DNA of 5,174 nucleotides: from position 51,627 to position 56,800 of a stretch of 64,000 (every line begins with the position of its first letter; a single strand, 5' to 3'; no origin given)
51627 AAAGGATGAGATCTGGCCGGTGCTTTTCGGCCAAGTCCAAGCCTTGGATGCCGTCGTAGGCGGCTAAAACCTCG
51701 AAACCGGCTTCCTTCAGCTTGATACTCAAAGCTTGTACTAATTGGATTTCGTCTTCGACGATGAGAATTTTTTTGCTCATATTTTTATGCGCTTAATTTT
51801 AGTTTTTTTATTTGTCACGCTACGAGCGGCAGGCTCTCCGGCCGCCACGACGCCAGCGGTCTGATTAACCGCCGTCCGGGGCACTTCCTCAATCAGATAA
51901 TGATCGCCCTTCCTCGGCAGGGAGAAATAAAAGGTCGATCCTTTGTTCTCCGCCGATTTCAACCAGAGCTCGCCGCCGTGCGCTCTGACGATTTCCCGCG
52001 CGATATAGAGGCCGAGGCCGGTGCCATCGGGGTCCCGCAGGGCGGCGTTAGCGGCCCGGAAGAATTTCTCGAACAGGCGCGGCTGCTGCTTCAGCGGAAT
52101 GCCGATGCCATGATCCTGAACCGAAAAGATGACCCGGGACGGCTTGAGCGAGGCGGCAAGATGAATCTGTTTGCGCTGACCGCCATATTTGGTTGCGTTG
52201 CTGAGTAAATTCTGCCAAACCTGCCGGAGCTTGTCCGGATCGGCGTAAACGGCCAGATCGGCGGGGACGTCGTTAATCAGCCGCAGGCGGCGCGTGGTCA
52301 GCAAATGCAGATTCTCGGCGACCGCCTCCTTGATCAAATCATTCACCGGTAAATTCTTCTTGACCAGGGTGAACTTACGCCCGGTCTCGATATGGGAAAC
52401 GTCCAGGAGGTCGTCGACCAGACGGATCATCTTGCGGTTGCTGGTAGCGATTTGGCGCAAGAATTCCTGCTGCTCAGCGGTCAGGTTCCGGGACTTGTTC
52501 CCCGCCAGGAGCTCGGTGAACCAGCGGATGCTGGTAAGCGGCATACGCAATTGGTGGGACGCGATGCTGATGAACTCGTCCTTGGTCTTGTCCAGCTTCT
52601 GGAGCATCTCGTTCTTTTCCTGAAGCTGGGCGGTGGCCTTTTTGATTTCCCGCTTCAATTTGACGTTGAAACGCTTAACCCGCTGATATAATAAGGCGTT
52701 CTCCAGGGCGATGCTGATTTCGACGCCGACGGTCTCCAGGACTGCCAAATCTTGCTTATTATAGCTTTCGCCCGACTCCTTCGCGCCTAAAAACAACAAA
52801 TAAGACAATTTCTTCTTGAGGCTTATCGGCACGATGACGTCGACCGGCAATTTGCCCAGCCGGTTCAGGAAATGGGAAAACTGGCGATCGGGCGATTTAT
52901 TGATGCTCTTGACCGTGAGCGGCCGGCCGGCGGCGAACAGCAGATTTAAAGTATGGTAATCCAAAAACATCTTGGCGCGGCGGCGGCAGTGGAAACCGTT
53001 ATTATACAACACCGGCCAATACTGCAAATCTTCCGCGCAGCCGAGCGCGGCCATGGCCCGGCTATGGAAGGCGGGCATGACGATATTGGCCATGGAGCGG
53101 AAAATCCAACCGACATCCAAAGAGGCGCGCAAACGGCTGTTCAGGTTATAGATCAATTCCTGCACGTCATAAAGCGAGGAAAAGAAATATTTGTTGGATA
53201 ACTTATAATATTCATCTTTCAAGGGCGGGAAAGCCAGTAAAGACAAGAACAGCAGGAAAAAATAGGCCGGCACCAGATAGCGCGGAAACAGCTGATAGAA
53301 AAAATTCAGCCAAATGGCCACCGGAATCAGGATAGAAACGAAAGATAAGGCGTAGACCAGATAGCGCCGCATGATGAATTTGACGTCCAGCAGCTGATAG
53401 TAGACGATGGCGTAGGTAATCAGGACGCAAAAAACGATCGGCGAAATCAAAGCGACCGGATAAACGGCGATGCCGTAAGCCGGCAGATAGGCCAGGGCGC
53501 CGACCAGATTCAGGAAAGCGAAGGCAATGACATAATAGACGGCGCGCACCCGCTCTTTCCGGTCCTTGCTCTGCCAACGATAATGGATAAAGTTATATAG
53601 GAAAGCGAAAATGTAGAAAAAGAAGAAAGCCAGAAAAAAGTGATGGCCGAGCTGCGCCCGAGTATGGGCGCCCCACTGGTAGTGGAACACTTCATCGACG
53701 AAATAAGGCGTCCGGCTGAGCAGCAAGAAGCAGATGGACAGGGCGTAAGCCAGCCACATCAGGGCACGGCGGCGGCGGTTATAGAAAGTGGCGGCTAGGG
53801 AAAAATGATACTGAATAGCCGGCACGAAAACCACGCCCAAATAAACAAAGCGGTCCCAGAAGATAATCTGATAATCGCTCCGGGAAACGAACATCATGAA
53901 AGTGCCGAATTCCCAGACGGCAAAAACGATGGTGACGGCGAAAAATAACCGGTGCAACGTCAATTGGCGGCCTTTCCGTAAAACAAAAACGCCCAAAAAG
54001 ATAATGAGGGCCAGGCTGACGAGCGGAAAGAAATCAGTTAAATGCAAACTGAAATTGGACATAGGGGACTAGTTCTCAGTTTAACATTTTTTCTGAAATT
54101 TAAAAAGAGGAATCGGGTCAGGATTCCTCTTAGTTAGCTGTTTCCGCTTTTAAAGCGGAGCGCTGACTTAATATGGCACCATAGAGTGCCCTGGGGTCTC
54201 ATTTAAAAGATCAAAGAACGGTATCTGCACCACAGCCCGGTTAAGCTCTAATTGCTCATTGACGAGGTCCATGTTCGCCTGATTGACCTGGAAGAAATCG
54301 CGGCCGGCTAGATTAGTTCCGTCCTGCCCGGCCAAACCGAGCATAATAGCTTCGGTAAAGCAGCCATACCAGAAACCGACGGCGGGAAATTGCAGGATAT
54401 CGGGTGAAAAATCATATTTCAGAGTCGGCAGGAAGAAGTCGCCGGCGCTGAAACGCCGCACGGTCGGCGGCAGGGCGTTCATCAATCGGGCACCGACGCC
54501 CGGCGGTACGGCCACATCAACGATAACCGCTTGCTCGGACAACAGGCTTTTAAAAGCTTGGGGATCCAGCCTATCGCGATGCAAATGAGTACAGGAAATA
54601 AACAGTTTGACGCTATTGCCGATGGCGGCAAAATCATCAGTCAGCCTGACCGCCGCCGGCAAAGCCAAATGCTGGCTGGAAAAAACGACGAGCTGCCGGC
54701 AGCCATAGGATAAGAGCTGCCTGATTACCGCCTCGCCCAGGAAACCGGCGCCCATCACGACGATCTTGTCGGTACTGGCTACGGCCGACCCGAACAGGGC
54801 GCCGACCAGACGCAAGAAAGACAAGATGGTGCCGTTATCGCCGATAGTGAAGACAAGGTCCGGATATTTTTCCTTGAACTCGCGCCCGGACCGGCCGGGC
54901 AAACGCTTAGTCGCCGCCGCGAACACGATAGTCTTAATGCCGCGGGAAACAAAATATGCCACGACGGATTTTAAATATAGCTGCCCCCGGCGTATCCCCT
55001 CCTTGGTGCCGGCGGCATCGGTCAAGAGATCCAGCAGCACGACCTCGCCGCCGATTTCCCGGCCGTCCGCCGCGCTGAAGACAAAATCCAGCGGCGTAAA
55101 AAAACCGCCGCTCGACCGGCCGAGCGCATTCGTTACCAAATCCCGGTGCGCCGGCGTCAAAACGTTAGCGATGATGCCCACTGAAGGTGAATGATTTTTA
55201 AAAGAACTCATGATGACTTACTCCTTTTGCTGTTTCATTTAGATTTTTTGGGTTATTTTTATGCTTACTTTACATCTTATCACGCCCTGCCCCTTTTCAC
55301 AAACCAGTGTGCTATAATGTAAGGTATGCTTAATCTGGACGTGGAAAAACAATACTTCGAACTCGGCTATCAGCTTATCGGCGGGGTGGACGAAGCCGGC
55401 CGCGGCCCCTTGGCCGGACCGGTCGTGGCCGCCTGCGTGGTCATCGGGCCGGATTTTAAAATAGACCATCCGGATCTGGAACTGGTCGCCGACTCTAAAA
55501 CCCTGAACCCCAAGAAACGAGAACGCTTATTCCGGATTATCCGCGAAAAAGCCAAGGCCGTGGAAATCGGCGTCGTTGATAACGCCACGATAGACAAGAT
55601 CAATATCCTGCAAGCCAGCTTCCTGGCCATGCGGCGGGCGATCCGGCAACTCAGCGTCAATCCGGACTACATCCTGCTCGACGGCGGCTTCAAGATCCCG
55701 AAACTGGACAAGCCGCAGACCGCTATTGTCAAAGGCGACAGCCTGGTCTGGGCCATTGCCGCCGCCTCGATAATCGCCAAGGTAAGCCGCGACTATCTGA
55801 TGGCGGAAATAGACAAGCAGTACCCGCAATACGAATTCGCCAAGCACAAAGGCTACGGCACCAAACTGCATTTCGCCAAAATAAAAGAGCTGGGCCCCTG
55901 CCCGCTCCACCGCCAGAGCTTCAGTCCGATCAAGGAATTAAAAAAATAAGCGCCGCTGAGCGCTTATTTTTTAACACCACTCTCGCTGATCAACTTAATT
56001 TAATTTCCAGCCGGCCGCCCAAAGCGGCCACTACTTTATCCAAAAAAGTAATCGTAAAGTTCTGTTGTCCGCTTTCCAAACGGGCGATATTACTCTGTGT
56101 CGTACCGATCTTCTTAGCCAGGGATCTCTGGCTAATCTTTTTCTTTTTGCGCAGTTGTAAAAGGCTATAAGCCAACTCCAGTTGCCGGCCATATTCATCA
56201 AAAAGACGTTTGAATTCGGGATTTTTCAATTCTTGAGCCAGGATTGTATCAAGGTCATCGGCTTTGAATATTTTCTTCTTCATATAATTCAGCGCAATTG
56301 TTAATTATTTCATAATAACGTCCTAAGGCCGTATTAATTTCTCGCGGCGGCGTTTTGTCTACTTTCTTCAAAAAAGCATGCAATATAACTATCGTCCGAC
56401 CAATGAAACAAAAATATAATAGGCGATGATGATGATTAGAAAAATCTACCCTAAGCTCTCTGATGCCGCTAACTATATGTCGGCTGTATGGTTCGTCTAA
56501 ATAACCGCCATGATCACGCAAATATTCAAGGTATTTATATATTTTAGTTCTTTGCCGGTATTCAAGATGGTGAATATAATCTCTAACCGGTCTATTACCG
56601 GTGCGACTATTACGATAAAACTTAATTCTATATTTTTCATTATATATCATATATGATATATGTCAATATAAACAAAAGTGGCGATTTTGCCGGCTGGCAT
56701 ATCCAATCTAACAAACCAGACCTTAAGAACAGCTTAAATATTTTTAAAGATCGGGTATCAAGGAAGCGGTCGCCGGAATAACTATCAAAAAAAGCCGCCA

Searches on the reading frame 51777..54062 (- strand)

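Call 17: search_protein_families(library=pfam, proteins=[window:51777-54062:-], max_evalue=0.001)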
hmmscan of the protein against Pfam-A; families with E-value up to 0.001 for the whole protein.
window:51777-54062:- (761 aa): 4 families
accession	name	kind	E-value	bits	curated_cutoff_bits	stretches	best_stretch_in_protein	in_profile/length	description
PF02518.31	HATPase_c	-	1.3e-28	100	26.4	1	608-718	2-110/111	Histidine kinase-, DNA gyrase B-, and HSP90-like ATPase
PF00512.31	HisKA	-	5.9e-16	58.7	26.9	1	494-561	2-66/66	His Kinase A (phospho-acceptor) domain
PF16927.11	HisKA_7TM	-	6e-11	43.1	28.6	1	14-227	3-222/224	N-terminal 7TM region of histidine kinase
PF13185.12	GAF_2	-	0.00023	21.8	28.6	0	376-454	61-136/136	GAF domain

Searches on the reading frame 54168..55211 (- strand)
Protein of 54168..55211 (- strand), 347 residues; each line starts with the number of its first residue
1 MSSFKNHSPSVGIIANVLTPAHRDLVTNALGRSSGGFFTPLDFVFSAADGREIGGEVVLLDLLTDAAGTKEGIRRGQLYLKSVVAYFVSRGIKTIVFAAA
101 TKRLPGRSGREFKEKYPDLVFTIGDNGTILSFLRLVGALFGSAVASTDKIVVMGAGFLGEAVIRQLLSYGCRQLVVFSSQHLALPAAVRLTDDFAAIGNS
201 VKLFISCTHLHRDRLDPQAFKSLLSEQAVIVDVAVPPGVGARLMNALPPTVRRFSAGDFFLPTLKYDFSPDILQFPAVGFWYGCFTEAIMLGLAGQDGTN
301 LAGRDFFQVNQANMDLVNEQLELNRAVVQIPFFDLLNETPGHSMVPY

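Call 17: search_protein_families(library=pfam, proteins=[window:54168-55211:-], max_evalue=0.001)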
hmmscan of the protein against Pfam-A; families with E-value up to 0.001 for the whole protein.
window:54168-55211:- (347 aa): 1 family
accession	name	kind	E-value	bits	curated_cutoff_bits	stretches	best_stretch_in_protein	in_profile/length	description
PF01488.26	Shikimate_DH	-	4.1e-06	27.3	24.3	1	146-242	11-120/138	Shikimate / quinate 5-dehydrogenase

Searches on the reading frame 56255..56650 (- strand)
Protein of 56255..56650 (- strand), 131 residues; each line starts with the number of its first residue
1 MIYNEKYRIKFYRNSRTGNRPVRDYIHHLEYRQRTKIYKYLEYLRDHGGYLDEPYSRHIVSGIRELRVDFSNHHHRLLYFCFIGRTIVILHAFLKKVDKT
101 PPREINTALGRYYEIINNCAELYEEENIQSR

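Call 17: search_protein_families(library=pfam, proteins=[window:56255-56650:-], max_evalue=0.001)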
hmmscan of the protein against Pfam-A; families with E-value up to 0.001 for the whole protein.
window:56255-56650:- (131 aa): 1 family
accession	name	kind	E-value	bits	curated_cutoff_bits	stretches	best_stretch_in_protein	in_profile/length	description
PF05973.20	Gp49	-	1.2e-20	73.8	23.9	1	24-112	1-89/90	Phage derived protein Gp49-like (DUF891)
